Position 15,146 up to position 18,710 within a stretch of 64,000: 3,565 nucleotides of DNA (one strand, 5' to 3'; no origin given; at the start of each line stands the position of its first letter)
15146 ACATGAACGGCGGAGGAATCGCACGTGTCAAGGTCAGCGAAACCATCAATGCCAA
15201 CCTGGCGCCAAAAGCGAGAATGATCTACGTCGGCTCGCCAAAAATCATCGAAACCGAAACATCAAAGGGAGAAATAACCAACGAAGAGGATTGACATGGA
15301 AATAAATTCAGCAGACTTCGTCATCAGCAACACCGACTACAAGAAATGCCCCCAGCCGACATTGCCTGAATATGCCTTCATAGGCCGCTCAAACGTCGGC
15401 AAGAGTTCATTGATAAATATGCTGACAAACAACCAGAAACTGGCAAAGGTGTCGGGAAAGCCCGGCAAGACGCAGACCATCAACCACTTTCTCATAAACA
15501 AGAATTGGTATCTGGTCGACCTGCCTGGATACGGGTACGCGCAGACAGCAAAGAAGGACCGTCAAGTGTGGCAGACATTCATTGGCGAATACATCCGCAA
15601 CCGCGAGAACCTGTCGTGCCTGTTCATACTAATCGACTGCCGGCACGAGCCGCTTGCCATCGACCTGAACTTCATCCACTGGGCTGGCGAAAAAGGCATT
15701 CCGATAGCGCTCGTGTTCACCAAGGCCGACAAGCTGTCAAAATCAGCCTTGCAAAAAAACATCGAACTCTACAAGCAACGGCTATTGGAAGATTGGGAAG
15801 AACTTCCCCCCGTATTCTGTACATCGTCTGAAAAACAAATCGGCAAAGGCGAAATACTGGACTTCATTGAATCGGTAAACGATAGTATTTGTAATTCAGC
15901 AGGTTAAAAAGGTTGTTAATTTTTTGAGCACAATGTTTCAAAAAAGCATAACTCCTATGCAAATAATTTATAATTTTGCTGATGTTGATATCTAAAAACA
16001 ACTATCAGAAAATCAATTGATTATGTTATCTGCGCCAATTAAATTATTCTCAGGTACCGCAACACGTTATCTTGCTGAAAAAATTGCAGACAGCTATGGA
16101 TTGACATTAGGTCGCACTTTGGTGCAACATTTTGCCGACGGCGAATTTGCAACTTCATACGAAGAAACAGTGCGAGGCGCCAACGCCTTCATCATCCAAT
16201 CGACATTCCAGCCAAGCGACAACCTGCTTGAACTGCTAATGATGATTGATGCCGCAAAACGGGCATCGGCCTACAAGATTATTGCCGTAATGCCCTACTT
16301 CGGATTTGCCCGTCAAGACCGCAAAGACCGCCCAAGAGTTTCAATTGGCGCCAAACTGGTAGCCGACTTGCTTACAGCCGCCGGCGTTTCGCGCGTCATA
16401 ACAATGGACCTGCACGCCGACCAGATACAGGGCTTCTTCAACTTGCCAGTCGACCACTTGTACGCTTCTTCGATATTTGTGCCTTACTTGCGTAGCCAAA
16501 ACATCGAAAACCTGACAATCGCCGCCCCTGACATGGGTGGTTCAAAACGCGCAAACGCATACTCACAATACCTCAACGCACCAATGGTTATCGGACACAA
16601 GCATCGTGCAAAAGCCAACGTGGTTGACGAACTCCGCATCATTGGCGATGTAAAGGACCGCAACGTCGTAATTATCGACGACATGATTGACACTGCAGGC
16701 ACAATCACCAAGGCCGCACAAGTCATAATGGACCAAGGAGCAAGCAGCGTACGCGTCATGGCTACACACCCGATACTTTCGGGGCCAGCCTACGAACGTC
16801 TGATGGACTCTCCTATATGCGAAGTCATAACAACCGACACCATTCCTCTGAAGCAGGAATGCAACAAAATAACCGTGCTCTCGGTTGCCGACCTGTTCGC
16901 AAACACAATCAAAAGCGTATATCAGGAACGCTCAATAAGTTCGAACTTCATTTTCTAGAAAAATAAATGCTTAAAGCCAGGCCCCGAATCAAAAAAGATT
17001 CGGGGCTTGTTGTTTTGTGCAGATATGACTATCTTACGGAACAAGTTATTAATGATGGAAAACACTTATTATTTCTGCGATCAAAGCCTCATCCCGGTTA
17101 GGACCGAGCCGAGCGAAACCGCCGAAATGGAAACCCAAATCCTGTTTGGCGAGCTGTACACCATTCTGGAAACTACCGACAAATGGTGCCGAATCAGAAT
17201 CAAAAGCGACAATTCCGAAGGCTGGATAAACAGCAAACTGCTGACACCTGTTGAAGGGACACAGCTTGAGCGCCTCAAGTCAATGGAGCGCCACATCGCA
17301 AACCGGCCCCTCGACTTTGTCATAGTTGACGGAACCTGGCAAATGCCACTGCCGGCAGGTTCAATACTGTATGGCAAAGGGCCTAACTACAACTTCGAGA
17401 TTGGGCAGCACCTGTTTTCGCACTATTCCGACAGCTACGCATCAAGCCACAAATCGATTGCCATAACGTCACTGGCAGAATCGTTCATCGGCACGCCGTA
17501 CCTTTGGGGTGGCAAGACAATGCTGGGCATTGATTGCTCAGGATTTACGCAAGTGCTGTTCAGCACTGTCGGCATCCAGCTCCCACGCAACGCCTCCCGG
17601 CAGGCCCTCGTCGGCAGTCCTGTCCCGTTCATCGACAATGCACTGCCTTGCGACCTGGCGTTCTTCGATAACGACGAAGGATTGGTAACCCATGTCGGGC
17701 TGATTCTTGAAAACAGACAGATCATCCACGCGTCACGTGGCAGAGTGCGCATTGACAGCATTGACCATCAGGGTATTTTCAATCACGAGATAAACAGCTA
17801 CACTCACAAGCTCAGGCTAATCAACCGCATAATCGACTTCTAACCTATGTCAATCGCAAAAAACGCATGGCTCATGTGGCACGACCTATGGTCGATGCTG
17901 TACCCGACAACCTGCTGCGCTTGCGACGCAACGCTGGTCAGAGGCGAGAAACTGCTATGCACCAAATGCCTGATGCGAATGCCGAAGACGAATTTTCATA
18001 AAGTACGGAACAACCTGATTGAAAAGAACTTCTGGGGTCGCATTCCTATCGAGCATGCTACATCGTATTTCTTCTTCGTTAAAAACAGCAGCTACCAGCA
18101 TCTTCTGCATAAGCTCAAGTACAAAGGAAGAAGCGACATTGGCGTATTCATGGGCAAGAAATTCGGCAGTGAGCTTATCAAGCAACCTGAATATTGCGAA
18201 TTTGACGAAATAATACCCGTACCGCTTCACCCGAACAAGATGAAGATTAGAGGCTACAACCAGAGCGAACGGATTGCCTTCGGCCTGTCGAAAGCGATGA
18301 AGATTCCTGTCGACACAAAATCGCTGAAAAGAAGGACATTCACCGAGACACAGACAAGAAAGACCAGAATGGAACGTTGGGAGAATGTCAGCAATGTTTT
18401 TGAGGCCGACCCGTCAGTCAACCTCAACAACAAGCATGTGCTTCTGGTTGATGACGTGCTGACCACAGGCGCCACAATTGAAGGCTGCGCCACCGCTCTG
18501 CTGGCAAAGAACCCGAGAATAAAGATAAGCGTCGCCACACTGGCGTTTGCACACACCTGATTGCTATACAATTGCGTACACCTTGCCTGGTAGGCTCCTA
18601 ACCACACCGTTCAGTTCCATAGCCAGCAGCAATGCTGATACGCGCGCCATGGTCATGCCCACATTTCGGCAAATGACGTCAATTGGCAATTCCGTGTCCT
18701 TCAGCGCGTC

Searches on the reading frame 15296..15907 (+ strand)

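Call 53: search_protein_families(library=ncbifam, proteins=[window:15296-15907:+], max_evalue=0.00001)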
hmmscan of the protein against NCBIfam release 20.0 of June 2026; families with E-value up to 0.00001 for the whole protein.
window:15296-15907:+ (203 aa): 13 families
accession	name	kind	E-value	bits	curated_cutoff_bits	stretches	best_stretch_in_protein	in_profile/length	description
TIGR03598.1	GTPase_YsxC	equivalog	6.5e-67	224.8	124.45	1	6-191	1-185/186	ribosome biogenesis GTP-binding protein YihA/YsxC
NF003255.0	PRK04213.1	equivalog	1.4e-18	66.9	164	1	25-181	11-177/204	GTP-binding protein EngB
TIGR03594.1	GTPase_EngA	equivalog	6.5e-16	58.4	306.7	1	24-197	176-348/432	ribosome biogenesis GTPase Der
NF000908.1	PRK00089.1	equivalog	2.5e-12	46.7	237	1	27-192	7-164/291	GTPase Era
TIGR03596.1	GTPase_YlqF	equivalog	1.7e-11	44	208.2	1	25-83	120-177/276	ribosome biogenesis GTPase YlqF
TIGR00231.1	small_GTP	domain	7.5e-11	42.1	42.5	1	28-192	8-163/164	GTP-binding protein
TIGR03597.1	GTPase_YqeH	equivalog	2.4e-10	40.1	297.4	1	27-82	159-218/361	ribosome biogenesis GTPase YqeH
NF008932.0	PRK12289.1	equivalog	1.3e-09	37.5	483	1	29-118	185-277/363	small ribosomal subunit biogenesis GTPase RsgA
TIGR03918.1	GTP_HydF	equivalog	2.3e-09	36.6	325.55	1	26-156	10-137/392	[FeFe] hydrogenase H-cluster maturation GTPase HydF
TIGR00157.1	TIGR00157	equivalog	6.2e-08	32.5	100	1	28-117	127-217/247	ribosome small subunit-dependent GTPase A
NF007071.0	PRK09518.1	equivalog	2.2e-06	26.5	953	1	22-154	443-578/706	bifunctional cytidylate kinase/GTPase Der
TIGR00450.1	mnmE_trmE_thdF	equivalog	2.5e-06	26.9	252.6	1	15-157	203-339/446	tRNA uridine-5-carboxymethylaminomethyl(34) synthesis GTPase MnmE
TIGR00437.1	feoB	equivalog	7.4e-06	24.9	315.65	1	30-98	1-70/594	ferrous iron transport protein B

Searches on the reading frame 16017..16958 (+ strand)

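Call 53: search_protein_families(library=ncbifam, proteins=[window:16017-16958:+], max_evalue=0.00001)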
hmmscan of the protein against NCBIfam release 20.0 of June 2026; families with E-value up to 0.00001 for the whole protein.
window:16017-16958:+ (313 aa): 12 families
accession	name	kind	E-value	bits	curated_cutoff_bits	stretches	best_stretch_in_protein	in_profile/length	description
NF002320.0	PRK01259.1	subfamily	5.7e-128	426.7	297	1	6-311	5-314/316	ribose-phosphate diphosphokinase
TIGR01251.1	ribP_PPkin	subfamily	4.9e-105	350.8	113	1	9-311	2-308/309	ribose-phosphate diphosphokinase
NF002844.0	PRK03092.1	equivalog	8.2e-102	340.8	438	1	8-310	12-321/326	ribose-phosphate diphosphokinase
NF002758.0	PRK02812.1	equivalog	1.3e-100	336.8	518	1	8-311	22-329/330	ribose-phosphate pyrophosphokinase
NF002618.0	PRK02269.1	equivalog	1e-96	324.3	460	1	7-311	5-316/321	ribose-phosphate diphosphokinase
NF003428.0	PRK04923.1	equivalog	8.3e-93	311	536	1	9-312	8-318/319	ribose-phosphate diphosphokinase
NF002686.0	PRK02458.1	equivalog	1e-82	278.2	506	1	7-312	9-317/323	ribose-phosphate diphosphokinase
NF001815.0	PRK00553.1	equivalog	2.2e-78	263.7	484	1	10-309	12-319/332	ribose-phosphate pyrophosphokinase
NF002095.0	PRK00934.1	equivalog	2.9e-61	207.1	296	1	10-297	3-283/287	ribose-phosphate diphosphokinase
NF005537.0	PRK07199.1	subfamily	3.8e-42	144.4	322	1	17-304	12-296/301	ribose-phosphate diphosphokinase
NF005299.0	PRK06827.1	subfamily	6.2e-36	123.9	327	1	36-309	60-366/383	phosphoribosylpyrophosphate synthetase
NF008616.0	PRK11595.1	equivalog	3.7e-07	29.9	304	1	197-249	170-222/227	DNA utilization protein GntX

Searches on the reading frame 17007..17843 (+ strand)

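Call 53: search_protein_families(library=ncbifam, proteins=[window:17007-17843:+], max_evalue=0.00001)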
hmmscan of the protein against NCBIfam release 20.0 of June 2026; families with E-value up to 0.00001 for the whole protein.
window:17007-17843:+ (278 aa): 8 families
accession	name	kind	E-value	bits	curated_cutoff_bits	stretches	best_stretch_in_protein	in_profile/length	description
NF010495.0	PRK13914.1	equivalog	5.7e-17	61.8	647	1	145-256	361-470/481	invasion associated endopeptidase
NF040678.1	EntFM_CwpFM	equivalog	4e-13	49.2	720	1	145-266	307-428/430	enterotoxin EntFM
NF038345.1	wall_hydro_RipC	exception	8.9e-13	48.4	425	1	146-259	247-358/362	peptidoglycan hydrolase RipC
NF008096.1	PRK10838.1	equivalog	1.8e-11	44.2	186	1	159-250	77-168/189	bifunctional murein DD-endopeptidase/murein LD-carboxypeptidase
NF033742.1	NlpC_p60_RipB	exception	1.7e-10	40.9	335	1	161-257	88-196/206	NlpC/P60 family peptidoglycan endopeptidase RipB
NF033743.1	NlpC_inact_RipD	exception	1.3e-08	34.5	215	1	166-254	84-169/181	NlpC/P60 family peptidoglycan-binding protein RipD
NF046048.1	NlpC_P60_DIP1281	equivalog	2.4e-07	30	517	0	172-242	495-562/587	DIP1281 family NlpC/P60 protein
TIGR04211.1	SH3_and_anchor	equivalog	2.7e-06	27.2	65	1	22-98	1-76/198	TIGR04211 family SH3 domain-containing protein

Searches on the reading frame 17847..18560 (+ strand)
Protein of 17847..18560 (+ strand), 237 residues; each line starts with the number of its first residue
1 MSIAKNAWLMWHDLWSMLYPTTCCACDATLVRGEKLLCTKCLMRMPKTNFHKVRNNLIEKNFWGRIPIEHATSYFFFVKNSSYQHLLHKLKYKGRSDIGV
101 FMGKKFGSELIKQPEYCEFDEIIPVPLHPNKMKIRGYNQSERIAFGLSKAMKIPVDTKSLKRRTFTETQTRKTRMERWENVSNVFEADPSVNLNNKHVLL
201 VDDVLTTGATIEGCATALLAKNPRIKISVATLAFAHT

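Call 53: search_protein_families(library=ncbifam, proteins=[window:17847-18560:+], max_evalue=0.00001)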
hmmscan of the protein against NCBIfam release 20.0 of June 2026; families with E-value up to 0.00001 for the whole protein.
window:17847-18560:+ (237 aa): 4 families
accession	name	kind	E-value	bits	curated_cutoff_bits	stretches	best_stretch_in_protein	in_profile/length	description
TIGR00201.1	comF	subfamily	3.8e-27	95.5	233.55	1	23-233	1-189/190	ComF family protein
NF008616.0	PRK11595.1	equivalog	1.2e-24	87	304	1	3-221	4-213/227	DNA utilization protein GntX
NF003548.0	PRK05205.1-4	equivalog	9.6e-08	32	218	1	132-232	38-127/173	bifunctional pyr operon transcriptional regulator/uracil phosphoribosyltransferase PyrR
NF003549.0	PRK05205.1-5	equivalog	3.4e-06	26.6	138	1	132-227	40-131/182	bifunctional pyr operon transcriptional regulator/uracil phosphoribosyltransferase PyrR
